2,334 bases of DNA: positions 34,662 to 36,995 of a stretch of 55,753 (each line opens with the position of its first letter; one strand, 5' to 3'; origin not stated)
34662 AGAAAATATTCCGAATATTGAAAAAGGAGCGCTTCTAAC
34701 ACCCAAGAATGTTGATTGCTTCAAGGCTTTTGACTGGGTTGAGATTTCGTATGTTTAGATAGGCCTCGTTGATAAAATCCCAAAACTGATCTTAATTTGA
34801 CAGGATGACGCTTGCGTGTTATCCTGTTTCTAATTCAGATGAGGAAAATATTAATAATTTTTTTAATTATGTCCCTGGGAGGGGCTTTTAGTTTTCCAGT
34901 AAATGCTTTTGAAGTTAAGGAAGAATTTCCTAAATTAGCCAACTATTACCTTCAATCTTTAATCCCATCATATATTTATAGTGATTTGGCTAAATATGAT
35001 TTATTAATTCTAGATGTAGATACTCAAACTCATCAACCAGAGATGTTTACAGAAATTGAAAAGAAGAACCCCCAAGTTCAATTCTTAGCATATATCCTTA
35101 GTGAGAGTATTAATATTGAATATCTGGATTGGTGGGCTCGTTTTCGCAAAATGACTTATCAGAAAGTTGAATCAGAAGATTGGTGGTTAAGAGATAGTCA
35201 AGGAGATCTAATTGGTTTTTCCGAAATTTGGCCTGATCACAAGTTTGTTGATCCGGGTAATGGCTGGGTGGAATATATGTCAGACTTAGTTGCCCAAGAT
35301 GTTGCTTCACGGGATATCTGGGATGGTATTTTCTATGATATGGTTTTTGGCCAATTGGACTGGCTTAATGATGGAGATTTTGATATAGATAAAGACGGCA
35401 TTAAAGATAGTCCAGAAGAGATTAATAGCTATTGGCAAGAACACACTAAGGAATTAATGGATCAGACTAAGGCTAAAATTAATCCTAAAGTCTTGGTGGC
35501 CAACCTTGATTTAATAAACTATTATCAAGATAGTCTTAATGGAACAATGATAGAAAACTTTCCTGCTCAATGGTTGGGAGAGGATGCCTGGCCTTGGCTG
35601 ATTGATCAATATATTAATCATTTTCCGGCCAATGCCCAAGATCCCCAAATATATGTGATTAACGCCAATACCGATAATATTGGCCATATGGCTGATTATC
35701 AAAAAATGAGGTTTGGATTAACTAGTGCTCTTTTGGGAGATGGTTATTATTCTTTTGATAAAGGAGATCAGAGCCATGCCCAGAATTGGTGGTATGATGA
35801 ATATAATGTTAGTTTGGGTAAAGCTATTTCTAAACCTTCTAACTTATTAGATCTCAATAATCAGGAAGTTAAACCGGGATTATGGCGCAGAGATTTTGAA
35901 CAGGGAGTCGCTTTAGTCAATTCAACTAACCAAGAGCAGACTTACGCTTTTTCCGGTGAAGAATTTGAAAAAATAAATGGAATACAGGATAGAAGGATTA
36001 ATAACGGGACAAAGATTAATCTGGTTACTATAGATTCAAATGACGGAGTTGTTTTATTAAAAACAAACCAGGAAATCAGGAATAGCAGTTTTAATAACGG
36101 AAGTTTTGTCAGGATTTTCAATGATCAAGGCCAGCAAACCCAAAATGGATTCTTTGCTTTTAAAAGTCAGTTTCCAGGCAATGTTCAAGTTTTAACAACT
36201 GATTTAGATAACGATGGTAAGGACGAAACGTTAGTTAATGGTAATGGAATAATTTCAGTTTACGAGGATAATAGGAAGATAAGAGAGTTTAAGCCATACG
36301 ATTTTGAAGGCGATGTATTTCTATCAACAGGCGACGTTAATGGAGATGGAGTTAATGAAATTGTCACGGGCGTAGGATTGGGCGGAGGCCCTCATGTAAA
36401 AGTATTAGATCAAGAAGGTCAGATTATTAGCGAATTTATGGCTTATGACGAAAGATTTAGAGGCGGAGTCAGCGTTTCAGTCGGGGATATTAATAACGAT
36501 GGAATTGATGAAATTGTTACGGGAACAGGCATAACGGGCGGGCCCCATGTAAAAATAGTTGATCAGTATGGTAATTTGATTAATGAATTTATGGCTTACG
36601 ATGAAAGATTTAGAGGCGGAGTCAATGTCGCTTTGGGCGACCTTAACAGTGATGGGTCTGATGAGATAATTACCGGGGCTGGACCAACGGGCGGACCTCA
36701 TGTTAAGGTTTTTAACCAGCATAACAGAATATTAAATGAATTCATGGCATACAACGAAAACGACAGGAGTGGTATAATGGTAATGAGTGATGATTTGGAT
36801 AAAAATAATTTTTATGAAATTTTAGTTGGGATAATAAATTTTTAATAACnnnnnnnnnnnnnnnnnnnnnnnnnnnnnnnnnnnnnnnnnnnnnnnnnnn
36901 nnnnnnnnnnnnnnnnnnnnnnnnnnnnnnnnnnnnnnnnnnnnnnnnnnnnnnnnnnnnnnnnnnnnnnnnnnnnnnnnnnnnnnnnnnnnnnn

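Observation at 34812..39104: Putative exopolysaccharide synthesis and processing locus: secreted GH114-like/FG-GAP protein, anchored protein and processive GT2 synthase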

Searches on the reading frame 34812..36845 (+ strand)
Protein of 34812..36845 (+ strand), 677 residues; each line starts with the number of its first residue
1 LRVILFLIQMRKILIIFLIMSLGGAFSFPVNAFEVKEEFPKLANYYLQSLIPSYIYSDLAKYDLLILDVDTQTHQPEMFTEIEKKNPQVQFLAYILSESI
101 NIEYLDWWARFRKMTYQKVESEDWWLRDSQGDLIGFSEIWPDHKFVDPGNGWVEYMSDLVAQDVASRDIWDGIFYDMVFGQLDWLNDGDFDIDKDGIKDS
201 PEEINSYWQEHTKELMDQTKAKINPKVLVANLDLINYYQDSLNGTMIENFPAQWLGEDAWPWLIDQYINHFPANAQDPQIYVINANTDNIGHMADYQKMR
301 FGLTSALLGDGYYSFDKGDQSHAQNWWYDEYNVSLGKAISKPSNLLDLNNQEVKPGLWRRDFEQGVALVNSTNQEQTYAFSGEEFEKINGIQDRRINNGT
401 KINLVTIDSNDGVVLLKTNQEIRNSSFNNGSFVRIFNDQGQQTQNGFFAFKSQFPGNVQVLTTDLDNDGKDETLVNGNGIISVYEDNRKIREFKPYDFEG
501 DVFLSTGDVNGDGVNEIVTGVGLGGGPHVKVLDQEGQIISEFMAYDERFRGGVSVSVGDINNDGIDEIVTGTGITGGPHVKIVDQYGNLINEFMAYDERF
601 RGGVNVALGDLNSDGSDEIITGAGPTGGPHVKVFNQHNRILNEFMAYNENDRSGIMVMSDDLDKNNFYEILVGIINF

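Call 3: search_protein_families(library=pfam, proteins=[window:34812-36845:+], max_evalue=1)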
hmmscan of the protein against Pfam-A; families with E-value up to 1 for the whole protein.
window:34812-36845:+ (677 aa): 6 families
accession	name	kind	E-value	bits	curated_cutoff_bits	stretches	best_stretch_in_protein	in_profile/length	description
PF14885.12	GHL15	-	6.7e-30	105.4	27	1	84-366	2-271/271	Hypothetical glycosyl hydrolase family 15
PF01839.29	FG-GAP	-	1.8e-09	37.7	22.1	3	504-525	5-26/37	FG-GAP repeat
PF13517.12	FG-GAP_3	-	3.9e-07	31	26.9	2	508-569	1-60/61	FG-GAP-like repeat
PF14783.12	BBS2_Mid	-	0.044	14.3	27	0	478-521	59-100/108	Ciliary BBSome complex subunit 2, middle region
PF25292.1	Beta-prop_CGLA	-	0.053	13.4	26.8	0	457-485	31-60/316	Lambda-carrageenase beta-propeller domain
PF13585.12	CHU_C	-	0.18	12.4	27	0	561-605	10-56/86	CHU_C Type IX secretion signal domain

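Call 4: search_protein_families(library=ncbifam, proteins=[window:34812-36845:+], max_evalue=1)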
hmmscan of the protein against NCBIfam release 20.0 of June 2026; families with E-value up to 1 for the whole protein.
window:34812-36845:+ (677 aa): 1 family
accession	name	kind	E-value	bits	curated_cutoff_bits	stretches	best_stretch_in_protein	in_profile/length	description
NF052506.1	PA5033_fam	subfamily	0.00022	20.1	100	1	452-641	23-194/284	PA5033 family protein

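Call 6: search_solved_structures(query=window:34812-36845:+, max_evalue=10, show_alignments=1)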
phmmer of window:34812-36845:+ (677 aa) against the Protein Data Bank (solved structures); distinct sequences matched with E-value up to 10: 34.
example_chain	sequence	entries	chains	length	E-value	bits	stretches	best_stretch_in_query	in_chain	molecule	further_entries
6mlt_A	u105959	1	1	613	0.00024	22.8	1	556-624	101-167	Hemolysin-related protein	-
8tcg_A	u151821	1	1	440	0.0063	18.1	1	527-623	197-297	Integrin alpha-V heavy chain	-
8tcf_A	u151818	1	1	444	0.0065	18.1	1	527-623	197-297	Integrin alpha-V heavy chain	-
9ind_A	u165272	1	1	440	0.0072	17.9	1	527-623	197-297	Integrin alpha-V heavy chain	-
5nem_A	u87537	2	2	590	0.015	16.9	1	527-623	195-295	Integrin alpha-V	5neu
5ner_A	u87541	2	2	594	0.015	16.9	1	527-623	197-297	Integrin alpha-V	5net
9xmm_A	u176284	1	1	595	0.015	16.8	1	527-623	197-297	Integrin alpha-V heavy chain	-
6om2_A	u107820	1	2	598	0.016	16.8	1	527-623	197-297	Integrin alpha-V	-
6om1_A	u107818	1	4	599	0.016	16.8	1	527-623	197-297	Integrin alpha-V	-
5ffg_A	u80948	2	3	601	0.016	16.8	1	527-623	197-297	Integrin alpha-V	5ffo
8ij5_E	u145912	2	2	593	0.016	16.8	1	527-623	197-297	Integrin alpha-V heavy chain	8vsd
4um9_A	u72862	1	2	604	0.016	16.8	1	527-623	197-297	Integrin alpha-V heavy chain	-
9cz7_A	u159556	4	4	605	0.016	16.8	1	527-623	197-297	Integrin alpha-V heavy chain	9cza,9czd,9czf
8w30_A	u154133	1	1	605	0.017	16.7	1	527-623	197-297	Integrin alpha-V heavy chain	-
7y1t_A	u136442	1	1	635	0.018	16.6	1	528-623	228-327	Integrin alpha-V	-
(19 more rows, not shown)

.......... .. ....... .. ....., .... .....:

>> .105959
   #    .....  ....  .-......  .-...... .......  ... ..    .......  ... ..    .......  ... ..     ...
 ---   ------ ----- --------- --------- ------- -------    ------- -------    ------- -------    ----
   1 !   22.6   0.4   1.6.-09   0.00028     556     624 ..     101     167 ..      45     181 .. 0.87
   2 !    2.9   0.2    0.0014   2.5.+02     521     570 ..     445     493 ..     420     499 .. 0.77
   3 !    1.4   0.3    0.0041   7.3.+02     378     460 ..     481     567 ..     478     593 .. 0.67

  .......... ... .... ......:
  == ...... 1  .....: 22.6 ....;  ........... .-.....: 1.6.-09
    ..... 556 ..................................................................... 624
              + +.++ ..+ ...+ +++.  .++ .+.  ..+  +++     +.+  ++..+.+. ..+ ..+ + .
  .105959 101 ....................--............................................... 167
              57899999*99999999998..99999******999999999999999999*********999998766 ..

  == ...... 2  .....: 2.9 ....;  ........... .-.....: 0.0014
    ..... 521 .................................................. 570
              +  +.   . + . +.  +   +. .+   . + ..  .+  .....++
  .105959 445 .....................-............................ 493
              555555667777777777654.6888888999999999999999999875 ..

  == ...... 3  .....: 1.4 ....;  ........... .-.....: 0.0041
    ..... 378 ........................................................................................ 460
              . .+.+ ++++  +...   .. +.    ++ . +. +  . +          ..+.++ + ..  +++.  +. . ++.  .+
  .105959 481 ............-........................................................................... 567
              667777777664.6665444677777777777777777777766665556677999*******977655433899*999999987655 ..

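Call 38: search_solved_structures(query=A3, max_evalue=1)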
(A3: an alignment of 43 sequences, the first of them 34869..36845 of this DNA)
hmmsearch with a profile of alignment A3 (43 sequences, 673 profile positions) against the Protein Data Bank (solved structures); distinct sequences matched with E-value up to 1: 69 (the best 60 are shown).
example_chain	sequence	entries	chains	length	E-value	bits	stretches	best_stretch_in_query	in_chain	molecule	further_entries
6mlt_A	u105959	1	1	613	2.2e-07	32.9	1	552-621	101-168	Hemolysin-related protein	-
9etn_A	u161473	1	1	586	0.00015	23.6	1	551-622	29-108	Cartilage acidic protein 1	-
9ind_A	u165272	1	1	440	0.0004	22.1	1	591-669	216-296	Integrin alpha-V heavy chain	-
8tcf_A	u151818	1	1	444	0.00054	21.7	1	591-669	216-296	Integrin alpha-V heavy chain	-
8tcg_A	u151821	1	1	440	0.00058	21.6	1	591-669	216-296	Integrin alpha-V heavy chain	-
5ner_A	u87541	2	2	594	0.00095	20.9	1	548-669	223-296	Integrin alpha-V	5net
8ij5_E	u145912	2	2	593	0.00096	20.9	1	592-669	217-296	Integrin alpha-V heavy chain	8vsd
5nem_A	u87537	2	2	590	0.00098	20.8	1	592-669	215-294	Integrin alpha-V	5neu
9cz7_A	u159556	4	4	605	0.001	20.8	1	592-669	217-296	Integrin alpha-V heavy chain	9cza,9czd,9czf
4um9_A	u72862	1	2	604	0.001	20.8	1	548-669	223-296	Integrin alpha-V heavy chain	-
4um8_A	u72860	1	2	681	0.0011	20.7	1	548-669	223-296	INTEGRIN ALPHA-V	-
8w30_A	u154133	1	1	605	0.0011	20.6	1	592-669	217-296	Integrin alpha-V heavy chain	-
9xmm_A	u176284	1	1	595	0.0011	20.6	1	592-669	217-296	Integrin alpha-V heavy chain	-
6om2_A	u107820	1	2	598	0.0012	20.6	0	548-574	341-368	Integrin alpha-V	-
8ya6_A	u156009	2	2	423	0.0012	20.6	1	70-250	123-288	endo-1,3-fucanase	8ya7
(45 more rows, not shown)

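Call 39: find_related_loci(query=A3, collection=metagenome_contigs, flank=8000)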
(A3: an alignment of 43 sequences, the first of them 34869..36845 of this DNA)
Query A3 (658 aa) in metagenome_contigs; peptide patterns used: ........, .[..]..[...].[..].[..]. (x = any residue, [..] = any of these).
600 stretches matched a pattern (row limit reached: there are more); 508 encode a relative of the query (tblastn E <= 1e-3); the best 80 are kept; 80 distinct loci.
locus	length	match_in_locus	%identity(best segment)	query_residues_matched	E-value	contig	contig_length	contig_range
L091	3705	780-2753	63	1-658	0e+0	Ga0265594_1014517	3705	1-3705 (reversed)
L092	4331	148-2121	62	1-658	0e+0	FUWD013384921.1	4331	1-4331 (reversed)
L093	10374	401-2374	62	1-658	0e+0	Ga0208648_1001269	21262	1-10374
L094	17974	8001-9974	62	1-658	0e+0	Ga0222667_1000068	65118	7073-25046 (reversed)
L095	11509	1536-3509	64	1-658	0e+0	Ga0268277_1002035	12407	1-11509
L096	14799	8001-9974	62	1-658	0e+0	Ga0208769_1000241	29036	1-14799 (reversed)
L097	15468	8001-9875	60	4-658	0e+0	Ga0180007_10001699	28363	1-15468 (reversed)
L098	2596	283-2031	65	1-603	0e+0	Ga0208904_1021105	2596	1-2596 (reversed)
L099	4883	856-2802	59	7-658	0e+0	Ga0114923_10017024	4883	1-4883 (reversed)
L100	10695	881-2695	58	1-604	0e+0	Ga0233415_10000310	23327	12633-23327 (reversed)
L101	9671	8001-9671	63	1-557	0e+0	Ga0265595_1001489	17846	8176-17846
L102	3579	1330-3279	59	6-658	0e+0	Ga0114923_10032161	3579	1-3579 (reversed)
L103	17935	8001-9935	53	15-655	0e+0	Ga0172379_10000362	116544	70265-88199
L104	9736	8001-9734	59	1-654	0e+0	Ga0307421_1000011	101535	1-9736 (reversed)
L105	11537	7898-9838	46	10-653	0e+0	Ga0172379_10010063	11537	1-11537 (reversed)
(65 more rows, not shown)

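Call 58: predict_structure(alignment_id=A3)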
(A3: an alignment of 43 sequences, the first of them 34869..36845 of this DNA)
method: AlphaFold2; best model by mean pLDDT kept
length: 658 residues; sequences in the alignment: 43
mean_pLDDT: 90.2   pTM: 0.75
mean pLDDT of the five models: 90.2, 89.8, 89.4, 89.0, 87.5
residues with pLDDT >= 90: 451; 70-90: 187; 50-70: 9; < 50: 11
segments of 3 or more residues with pLDDT < 50: 1-11
pLDDT, mean of each block of 10 residues (from residue 1): 46 79 90 91 94 92 94 95 88 95 95 87 90 96 93 94 89 93 94 96 95 87 92 86 93 89 85 78 94 84 74 86 90 92 93 95 85 85 91 89 90 91 85 86 93 92 93 90 92 95 88 95 93 94 96 92 97 95 95 95 93 96 95 93 88 87
secondary structure, 60 per line:
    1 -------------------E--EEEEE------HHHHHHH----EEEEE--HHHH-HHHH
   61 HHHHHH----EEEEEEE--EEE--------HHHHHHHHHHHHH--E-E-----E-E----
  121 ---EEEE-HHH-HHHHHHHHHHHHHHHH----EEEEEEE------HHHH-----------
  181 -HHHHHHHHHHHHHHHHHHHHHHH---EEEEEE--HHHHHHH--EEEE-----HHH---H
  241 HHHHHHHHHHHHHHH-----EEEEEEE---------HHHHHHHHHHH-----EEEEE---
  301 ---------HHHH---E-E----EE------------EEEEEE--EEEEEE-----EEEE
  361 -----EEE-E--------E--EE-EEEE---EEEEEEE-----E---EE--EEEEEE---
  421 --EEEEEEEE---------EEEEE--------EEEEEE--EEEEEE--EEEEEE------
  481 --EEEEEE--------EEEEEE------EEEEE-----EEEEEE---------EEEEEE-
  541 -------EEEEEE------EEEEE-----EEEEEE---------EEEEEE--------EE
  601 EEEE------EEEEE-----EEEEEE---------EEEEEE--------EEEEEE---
elements in order: E23-27 H34-40 E45-49 H52-55 H57-66 E71-77 E80-82 H91-103 E124-127 H133-148 E153-159 H166-169 H182-204 E208-213 H216-222 E225-228 H240-255 E261-267 H277-287 E293-297 H310-313 E338-343 E346-351 E357-360 E366-368 E385-388 E392-398 E412-417 E423-430 E440-444 E453-458 E461-466 E469-474 E483-488 E497-502 E509-513 E519-524 E534-539 E548-553 E560-564 E570-575 E585-590 E599-604 E611-615 E621-626 E636-641 E650-655
